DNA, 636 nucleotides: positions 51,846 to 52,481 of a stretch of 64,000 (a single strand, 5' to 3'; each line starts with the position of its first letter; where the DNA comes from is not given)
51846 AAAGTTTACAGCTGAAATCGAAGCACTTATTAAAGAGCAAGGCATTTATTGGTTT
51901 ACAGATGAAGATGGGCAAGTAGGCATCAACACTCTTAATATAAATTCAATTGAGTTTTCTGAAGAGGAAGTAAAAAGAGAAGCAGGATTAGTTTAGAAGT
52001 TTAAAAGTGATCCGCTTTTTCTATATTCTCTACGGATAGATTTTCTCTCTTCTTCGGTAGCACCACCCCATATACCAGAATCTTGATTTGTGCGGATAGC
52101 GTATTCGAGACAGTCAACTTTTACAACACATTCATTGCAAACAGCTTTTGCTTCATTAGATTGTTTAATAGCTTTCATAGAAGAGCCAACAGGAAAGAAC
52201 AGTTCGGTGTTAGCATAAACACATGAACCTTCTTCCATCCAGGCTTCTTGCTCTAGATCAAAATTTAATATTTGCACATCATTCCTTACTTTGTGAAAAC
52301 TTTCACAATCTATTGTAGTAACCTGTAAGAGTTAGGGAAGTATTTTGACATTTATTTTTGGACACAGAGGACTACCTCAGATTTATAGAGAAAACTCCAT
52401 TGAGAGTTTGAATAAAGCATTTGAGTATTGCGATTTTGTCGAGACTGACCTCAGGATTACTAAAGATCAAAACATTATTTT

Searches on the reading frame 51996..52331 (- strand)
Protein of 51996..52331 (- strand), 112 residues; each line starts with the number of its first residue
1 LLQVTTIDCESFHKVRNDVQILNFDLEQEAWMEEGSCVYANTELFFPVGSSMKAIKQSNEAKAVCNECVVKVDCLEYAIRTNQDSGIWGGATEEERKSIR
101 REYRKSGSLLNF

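Call 58: search_protein_families(library=pfam, proteins=[window:51996-52331:-], max_evalue=0.001)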
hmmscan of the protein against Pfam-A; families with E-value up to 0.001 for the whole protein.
window:51996-52331:- (112 aa): 1 family
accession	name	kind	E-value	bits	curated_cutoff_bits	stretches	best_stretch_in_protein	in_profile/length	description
PF02467.21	Whib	-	2.8e-20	73.1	23.6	1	31-98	1-64/65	Transcription factor WhiB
